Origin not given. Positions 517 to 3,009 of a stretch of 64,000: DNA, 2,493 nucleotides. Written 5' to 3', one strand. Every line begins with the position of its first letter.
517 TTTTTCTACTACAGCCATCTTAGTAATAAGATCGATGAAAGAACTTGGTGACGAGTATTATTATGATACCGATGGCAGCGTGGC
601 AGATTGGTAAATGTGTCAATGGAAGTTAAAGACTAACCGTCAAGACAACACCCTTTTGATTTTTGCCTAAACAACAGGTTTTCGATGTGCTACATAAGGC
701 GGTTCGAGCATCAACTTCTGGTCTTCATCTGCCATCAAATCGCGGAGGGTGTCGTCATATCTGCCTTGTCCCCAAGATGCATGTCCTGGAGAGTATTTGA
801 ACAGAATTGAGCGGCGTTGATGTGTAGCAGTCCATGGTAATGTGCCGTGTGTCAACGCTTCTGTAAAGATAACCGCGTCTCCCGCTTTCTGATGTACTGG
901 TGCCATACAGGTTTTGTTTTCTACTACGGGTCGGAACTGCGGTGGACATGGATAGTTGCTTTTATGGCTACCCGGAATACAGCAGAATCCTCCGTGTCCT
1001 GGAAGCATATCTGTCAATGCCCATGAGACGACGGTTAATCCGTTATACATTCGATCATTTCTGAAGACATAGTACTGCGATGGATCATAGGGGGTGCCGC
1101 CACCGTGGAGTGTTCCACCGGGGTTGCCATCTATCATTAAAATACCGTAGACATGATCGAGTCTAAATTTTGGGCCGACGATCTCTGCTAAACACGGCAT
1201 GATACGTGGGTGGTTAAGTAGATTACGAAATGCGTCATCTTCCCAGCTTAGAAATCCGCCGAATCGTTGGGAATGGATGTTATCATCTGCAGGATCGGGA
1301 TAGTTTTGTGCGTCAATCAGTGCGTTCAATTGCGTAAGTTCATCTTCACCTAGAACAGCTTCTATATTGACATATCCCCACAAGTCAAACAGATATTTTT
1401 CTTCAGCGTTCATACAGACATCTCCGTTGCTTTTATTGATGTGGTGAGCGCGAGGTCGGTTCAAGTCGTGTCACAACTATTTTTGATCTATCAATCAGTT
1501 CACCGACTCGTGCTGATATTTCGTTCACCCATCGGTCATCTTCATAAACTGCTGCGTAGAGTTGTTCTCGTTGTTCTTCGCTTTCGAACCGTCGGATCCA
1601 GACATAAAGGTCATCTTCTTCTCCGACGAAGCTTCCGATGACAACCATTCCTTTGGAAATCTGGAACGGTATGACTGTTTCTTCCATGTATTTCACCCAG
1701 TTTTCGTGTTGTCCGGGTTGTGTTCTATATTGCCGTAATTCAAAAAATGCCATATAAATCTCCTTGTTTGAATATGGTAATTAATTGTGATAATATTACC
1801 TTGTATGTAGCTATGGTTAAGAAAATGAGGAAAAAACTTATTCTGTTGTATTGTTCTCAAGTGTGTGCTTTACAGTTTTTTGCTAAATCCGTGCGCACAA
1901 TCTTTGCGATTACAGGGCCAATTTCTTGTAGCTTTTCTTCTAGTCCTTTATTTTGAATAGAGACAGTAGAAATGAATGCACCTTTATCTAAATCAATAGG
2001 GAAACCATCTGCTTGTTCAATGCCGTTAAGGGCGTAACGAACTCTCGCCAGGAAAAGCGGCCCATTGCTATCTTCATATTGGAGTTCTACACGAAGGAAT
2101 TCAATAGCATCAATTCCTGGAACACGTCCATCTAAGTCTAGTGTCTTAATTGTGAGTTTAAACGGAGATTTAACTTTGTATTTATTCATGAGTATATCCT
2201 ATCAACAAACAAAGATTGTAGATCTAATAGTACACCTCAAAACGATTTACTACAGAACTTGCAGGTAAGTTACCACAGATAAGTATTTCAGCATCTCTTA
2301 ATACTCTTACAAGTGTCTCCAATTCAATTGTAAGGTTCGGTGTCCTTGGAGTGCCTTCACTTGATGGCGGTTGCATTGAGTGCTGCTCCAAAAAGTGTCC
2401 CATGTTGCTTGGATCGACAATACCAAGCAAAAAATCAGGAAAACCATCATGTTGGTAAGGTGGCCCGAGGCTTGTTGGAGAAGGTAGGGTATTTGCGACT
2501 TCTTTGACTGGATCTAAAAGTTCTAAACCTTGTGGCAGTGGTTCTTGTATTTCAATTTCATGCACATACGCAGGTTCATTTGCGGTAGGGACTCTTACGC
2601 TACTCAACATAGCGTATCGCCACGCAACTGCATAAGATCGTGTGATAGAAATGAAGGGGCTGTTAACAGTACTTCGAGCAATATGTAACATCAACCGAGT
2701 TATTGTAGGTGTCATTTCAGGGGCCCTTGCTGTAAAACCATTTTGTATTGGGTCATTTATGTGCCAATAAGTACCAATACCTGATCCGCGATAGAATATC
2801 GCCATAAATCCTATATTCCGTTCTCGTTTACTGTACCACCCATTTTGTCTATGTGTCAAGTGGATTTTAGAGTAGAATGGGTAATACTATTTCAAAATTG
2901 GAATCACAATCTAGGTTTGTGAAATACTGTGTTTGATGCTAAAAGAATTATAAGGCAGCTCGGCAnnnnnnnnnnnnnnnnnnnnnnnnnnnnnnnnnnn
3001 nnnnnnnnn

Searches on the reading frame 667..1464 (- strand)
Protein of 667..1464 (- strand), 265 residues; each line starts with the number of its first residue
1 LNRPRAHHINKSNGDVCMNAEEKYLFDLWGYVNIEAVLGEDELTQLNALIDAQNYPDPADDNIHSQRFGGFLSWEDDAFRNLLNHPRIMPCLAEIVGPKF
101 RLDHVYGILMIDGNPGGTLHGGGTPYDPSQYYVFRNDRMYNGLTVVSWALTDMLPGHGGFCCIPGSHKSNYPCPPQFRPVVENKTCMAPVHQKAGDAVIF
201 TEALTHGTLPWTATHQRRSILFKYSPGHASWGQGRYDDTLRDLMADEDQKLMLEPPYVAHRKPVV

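Call 41: search_protein_families(library=pfam, proteins=[window:667-1464:-])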
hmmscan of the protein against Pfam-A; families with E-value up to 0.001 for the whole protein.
window:667-1464:- (265 aa): 1 family
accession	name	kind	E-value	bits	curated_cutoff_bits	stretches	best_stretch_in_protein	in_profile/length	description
PF05721.19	PhyH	-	3.5e-13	50.8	22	1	28-218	3-212/213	Phytanoyl-CoA dioxygenase (PhyH)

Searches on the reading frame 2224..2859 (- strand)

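Call 41: search_protein_families(library=pfam, proteins=[window:2224-2859:-])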
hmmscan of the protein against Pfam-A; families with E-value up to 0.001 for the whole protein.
window:2224-2859:- (211 aa): 1 family
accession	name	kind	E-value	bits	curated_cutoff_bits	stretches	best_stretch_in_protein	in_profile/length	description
PF24494.1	DUF7587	-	3.9e-05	24.3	27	0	56-84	50-78/146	Domain of unknown function (DUF7587)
